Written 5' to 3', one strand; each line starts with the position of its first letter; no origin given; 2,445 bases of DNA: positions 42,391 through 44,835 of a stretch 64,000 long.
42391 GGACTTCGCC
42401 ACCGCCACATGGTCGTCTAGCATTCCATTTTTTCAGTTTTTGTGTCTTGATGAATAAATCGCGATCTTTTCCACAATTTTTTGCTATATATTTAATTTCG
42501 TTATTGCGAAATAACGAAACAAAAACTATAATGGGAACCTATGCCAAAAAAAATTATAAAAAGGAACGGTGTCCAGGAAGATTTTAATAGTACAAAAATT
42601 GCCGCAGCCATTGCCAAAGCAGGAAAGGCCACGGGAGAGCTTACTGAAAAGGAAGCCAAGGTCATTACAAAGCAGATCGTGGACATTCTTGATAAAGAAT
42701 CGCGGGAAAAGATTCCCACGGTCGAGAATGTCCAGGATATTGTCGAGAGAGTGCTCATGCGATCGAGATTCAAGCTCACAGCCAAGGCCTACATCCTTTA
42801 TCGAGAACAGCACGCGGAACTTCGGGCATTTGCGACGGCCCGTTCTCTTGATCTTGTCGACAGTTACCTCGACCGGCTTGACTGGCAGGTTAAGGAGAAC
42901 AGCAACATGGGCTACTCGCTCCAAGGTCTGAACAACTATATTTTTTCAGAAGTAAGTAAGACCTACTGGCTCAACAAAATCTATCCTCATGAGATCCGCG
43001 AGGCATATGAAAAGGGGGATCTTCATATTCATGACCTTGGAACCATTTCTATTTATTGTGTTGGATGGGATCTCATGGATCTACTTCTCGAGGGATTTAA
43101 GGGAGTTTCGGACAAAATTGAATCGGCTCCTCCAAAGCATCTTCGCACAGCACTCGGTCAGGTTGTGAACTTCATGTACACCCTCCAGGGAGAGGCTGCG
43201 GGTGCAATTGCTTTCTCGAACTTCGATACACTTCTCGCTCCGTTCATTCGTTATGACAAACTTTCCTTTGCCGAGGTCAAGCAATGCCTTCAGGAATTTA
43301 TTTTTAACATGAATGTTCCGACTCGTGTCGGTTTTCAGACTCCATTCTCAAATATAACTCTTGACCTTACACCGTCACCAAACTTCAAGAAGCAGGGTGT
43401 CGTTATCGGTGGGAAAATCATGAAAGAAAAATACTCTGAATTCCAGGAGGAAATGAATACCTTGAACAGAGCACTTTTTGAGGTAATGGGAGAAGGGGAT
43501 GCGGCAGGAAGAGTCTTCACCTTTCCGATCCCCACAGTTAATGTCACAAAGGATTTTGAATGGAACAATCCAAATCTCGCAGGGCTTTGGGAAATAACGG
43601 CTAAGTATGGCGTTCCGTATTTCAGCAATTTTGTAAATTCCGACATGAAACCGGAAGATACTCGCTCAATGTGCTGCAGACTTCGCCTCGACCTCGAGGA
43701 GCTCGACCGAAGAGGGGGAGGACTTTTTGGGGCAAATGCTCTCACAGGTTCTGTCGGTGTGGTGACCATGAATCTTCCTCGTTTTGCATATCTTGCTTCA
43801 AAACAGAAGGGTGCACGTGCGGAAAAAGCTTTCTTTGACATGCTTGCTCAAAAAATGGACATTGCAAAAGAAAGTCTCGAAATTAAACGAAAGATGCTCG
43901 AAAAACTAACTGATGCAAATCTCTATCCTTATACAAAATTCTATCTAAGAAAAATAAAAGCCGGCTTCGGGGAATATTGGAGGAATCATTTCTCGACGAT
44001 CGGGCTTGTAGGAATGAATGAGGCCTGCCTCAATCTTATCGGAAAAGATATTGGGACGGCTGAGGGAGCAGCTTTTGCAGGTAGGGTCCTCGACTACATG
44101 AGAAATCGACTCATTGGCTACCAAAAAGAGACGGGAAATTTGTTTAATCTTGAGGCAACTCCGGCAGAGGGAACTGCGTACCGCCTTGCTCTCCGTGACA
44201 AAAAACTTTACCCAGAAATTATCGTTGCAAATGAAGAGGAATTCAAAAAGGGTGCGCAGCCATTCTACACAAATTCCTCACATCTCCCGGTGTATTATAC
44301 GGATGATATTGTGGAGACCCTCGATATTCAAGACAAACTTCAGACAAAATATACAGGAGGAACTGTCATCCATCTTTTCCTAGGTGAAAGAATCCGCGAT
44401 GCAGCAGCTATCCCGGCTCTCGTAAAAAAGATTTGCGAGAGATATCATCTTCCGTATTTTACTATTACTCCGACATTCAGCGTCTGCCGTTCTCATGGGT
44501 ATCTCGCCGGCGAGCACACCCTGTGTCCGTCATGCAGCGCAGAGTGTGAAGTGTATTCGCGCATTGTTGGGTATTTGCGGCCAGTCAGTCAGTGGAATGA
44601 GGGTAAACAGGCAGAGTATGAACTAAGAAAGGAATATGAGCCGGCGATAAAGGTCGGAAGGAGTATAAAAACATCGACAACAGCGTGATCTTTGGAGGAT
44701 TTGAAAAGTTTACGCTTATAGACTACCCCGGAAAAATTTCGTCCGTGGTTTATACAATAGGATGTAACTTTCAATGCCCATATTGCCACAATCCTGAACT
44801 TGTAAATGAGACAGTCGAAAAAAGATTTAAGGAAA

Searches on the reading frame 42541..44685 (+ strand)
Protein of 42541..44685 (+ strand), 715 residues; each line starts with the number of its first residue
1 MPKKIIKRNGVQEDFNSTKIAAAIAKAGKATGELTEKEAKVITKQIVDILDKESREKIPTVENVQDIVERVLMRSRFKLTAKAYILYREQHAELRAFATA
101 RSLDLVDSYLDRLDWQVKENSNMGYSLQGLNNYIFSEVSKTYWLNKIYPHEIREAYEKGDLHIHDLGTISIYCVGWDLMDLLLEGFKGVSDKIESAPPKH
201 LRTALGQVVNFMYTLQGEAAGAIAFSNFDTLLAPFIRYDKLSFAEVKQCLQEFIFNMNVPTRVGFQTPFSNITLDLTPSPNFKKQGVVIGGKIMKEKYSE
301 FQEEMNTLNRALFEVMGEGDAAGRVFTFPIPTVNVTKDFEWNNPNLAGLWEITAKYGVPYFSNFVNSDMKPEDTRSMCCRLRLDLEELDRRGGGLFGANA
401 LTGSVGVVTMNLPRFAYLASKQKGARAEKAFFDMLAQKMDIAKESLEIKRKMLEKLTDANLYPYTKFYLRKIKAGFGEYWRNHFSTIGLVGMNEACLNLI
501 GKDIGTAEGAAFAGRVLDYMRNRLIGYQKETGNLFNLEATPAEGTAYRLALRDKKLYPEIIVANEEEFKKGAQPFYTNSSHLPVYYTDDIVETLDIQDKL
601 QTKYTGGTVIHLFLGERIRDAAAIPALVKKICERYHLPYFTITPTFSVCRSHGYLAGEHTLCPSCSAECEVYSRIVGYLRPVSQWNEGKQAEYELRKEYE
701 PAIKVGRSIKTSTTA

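Call 67: search_protein_families(library=pfam, proteins=[window:42541-44685:+], max_evalue=0.001)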
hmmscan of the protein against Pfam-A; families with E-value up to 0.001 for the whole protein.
window:42541-44685:+ (715 aa): 2 families
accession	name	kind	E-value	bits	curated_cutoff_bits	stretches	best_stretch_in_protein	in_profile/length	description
PF13597.11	NRDD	-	1.9e-193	644.6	26.2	1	119-699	1-562/562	Anaerobic ribonucleoside-triphosphate reductase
PF03477.21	ATP-cone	-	3.9e-21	75.8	25.8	1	4-92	2-87/88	ATP cone domain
